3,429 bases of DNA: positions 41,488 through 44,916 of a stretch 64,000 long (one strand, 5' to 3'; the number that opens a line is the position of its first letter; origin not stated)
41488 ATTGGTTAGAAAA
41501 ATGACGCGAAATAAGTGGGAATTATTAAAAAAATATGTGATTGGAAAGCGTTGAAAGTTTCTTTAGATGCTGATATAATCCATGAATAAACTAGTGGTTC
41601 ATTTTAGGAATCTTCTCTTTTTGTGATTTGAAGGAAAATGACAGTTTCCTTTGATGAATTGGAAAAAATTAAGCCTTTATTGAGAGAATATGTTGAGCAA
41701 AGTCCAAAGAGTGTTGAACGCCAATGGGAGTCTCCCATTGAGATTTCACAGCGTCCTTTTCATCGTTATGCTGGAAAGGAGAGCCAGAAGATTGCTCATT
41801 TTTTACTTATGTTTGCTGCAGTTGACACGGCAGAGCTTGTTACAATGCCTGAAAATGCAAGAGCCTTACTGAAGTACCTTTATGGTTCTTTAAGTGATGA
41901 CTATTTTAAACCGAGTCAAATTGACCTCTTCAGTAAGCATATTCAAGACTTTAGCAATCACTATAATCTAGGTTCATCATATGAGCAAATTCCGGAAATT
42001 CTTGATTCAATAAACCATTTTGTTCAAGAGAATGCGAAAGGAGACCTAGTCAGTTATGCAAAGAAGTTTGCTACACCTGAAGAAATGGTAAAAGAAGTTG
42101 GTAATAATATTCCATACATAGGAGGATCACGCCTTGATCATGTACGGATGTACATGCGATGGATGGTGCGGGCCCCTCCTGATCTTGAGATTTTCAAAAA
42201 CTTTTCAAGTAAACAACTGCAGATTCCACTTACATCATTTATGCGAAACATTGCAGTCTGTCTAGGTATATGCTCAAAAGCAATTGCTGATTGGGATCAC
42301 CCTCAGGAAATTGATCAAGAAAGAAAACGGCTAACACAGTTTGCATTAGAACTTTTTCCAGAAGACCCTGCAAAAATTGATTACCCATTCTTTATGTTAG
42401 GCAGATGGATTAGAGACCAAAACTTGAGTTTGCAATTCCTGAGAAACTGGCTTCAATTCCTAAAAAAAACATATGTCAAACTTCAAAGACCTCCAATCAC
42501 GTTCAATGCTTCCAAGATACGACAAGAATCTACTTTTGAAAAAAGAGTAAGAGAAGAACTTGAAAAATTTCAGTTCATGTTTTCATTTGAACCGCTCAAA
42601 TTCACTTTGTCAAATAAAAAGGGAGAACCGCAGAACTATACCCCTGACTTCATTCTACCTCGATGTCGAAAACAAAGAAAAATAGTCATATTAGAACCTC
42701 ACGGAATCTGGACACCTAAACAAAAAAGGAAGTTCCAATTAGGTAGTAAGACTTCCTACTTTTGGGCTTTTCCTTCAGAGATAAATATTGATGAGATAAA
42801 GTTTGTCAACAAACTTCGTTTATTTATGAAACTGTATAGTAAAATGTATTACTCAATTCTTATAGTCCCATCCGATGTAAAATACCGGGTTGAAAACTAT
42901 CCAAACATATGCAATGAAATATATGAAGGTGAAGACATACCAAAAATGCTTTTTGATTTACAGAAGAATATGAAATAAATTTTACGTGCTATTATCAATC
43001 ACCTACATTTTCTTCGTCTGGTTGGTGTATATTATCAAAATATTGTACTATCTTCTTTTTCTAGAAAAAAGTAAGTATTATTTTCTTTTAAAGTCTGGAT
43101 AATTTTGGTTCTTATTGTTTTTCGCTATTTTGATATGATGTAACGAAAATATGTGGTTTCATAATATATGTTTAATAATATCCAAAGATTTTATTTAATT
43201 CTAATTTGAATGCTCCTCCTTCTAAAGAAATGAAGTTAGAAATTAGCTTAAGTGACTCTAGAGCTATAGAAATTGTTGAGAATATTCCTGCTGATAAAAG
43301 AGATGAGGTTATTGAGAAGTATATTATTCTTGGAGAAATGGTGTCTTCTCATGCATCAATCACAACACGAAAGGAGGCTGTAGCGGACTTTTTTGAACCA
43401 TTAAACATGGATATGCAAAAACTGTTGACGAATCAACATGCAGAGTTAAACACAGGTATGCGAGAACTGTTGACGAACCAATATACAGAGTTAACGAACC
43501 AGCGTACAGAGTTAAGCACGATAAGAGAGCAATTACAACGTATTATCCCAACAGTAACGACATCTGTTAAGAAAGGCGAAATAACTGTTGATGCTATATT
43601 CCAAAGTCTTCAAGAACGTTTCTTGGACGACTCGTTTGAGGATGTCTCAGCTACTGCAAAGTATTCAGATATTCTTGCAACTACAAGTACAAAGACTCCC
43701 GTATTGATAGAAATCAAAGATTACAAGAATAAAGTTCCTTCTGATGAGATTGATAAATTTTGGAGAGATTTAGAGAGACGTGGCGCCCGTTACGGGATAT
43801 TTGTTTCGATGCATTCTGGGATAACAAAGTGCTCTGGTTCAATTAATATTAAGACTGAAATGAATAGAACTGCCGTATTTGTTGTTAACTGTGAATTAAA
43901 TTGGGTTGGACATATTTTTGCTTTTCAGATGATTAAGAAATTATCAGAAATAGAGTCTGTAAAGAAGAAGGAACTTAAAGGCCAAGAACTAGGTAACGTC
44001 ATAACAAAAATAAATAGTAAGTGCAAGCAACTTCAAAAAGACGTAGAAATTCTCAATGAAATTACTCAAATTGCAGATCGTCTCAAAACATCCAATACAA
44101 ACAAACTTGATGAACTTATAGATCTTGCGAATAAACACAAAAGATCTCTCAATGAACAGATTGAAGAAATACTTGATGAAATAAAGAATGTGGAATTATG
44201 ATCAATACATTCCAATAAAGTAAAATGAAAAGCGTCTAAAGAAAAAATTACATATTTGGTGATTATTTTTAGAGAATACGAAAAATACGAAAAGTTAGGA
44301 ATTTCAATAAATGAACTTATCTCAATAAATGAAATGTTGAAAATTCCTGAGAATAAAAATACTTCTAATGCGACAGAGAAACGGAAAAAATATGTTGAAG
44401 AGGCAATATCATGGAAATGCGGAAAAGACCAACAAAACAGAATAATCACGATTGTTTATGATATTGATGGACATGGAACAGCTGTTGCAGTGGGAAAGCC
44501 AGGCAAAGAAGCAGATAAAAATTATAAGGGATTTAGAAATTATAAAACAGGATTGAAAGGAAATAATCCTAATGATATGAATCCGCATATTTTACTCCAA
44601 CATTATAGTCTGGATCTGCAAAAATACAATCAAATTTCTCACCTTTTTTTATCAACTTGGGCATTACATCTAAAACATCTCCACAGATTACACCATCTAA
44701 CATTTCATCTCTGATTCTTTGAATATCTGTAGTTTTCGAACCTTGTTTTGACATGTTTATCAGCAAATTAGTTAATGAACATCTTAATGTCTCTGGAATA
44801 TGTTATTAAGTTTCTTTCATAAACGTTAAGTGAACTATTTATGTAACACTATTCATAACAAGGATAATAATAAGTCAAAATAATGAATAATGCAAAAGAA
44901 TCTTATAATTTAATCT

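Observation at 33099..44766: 11-kb island saturated with nuclease and helicase domains, ending in a methyltransferase relic: candidate undescribed defence or DNA/RNA-processing system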

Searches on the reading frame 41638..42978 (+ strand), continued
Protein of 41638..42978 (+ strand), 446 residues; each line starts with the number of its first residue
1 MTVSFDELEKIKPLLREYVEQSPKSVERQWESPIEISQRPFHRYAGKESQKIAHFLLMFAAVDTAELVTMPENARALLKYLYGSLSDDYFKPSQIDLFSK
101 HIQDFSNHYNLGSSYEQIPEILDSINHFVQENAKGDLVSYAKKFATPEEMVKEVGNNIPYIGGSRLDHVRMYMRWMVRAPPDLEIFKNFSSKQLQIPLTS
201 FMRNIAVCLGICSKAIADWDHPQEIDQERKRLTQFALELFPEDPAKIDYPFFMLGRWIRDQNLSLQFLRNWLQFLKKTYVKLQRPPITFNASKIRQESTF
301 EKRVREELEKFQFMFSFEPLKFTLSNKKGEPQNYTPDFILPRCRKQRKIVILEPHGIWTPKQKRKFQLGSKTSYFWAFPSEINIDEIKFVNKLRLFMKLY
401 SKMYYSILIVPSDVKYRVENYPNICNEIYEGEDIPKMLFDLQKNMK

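Call 105: search_protein_families(library=pfam, proteins=[L063:8144-9955:+, L072:11824-13518:+, L070:9270-9839:-, L070:11646-12062:+, L058:3965-4564:+, L075:2757-3962:+, L110:12681-13061:+, L037:6218-6889:+, L037:8392-8967:-, L037:9098-9769:+], max_evalue=0.001)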
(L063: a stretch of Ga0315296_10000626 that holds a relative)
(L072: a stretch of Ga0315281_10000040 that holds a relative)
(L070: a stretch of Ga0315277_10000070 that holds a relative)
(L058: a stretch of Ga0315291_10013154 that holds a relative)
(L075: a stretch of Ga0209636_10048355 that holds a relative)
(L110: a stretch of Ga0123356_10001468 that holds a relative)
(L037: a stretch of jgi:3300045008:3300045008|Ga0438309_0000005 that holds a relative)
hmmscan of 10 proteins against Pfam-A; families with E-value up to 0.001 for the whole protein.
L063:8144-9955:+ (603 aa): 3 families
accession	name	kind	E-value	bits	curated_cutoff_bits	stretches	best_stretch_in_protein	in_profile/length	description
PF12706.13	Lactamase_B_2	-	8e-13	48.9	27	1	111-150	27-70/200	Beta-lactamase superfamily domain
PF07521.17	RMMBL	-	2.5e-07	31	21.6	1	551-578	13-40/63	Zn-dependent metallo-hydrolase RNA specificity domain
PF00753.33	Lactamase_B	-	1.4e-05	25.6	22.7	0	115-128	44-57/196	Metallo-beta-lactamase superfamily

L072:11824-13518:+ (564 aa): 1 family
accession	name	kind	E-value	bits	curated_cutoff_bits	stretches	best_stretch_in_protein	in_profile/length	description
PF02652.20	Lactate_perm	-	1.2e-37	130.3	27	1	35-557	3-520/522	L-lactate permease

L070:9270-9839:- (189 aa): 1 family
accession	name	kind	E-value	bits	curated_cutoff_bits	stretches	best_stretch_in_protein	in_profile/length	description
PF10050.14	DUF2284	-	3e-45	154.3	25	1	31-188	2-161/161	Predicted metal-binding protein (DUF2284)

L070:11646-12062:+ (138 aa): 0 families

L058:3965-4564:+ (199 aa): 0 families

L075:2757-3962:+ (401 aa): 1 family
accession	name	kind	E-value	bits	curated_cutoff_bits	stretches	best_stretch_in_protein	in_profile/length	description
PF09903.14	DUF2130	-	8.7e-05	22.4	26.7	1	190-279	34-121/255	Uncharacterized protein conserved in bacteria (DUF2130)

L110:12681-13061:+ (126 aa): 0 families

L037:6218-6889:+ (223 aa): 0 families

L037:8392-8967:- (191 aa): 0 families

L037:9098-9769:+ (223 aa): 0 families

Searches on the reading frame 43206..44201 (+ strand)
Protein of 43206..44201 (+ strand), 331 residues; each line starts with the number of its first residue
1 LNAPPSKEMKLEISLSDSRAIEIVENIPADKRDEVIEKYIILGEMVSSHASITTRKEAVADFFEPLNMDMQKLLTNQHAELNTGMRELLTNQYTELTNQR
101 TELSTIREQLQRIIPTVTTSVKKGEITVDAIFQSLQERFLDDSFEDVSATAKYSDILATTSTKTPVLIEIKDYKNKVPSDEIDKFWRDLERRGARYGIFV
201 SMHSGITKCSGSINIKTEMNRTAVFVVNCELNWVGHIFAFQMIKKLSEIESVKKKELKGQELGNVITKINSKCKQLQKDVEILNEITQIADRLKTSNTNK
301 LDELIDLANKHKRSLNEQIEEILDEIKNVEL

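Call 4: search_protein_families(library=pfam, proteins=[window:43206-44201:+], max_evalue=0.1)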
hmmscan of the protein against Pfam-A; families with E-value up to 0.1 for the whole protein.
window:43206-44201:+ (331 aa): 6 families
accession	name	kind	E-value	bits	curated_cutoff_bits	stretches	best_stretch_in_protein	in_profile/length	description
PF04471.18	Mrr_cat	-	1.6e-05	25.4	21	1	154-204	36-88/115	Restriction endonuclease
PF04513.17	Baculo_PEP_C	-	0.0044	17.5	38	0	52-118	36-102/140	Baculovirus polyhedron envelope protein, PEP, C terminus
PF22263.1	DUF6951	-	0.032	15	27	0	260-311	21-72/101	Family of unknown function (DUF6951)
PF04502.18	Saf4_Yju2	-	0.048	13.7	27.8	1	207-321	73-181/332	Saf4/Yju2 protein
PF02259.29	FAT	-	0.058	13.1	24.2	0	237-288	78-129/343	FAT domain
PF16515.11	HIP1_clath_bdg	-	0.062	14.1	28.8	0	266-322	11-68/99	Clathrin-binding domain of Huntingtin-interacting protein 1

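Call 5: search_protein_families(library=ncbifam, proteins=[window:43206-44201:+], max_evalue=0.01)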
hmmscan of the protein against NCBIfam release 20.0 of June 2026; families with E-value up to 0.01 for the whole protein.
window:43206-44201:+ (331 aa): 1 family
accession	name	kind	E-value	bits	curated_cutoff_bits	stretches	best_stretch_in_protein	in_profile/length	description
NF003034.1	PRK03918.1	equivalog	0.0048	14.9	700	0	244-330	328-418/878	DNA double-strand break repair ATPase Rad50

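Call 6: search_protein_families(library=padloc, proteins=[window:43206-44201:+], max_evalue=0.01)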
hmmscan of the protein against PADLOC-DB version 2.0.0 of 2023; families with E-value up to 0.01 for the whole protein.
window:43206-44201:+ (331 aa): 0 families

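Call 85: search_protein_families(library=phrogs, proteins=[window:43206-44201:+], max_evalue=0.01)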
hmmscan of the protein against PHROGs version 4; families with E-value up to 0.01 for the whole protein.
window:43206-44201:+ (331 aa): 0 families

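Call 89: search_solved_structures(query=window:43206-44201:+, max_evalue=10)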
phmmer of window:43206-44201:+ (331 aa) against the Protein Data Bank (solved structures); distinct sequences matched with E-value up to 10: 2.
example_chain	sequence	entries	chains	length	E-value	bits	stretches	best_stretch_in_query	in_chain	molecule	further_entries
8tsh_E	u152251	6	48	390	0.11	15.2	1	65-169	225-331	Capsular biosynthesis protein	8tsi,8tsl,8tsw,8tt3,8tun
7y9x_B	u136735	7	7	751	5.8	9.5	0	284-327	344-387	CHAT domain-containing protein | Csx29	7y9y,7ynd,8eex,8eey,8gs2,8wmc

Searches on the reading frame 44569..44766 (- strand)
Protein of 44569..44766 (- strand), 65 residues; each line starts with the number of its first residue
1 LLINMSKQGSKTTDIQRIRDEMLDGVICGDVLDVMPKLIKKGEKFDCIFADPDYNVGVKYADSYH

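Call 4: search_protein_families(library=pfam, proteins=[window:44569-44766:-], max_evalue=0.1)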
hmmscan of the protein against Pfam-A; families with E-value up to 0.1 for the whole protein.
window:44569-44766:- (65 aa): 2 families
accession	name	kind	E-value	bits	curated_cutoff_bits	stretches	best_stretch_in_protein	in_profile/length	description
PF03602.21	Cons_hypoth95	-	0.0076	16.4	24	1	26-57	95-126/182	Conserved hypothetical protein 95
PF01596.23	Methyltransf_3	-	0.07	12.9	22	1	26-61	100-137/204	O-methyltransferase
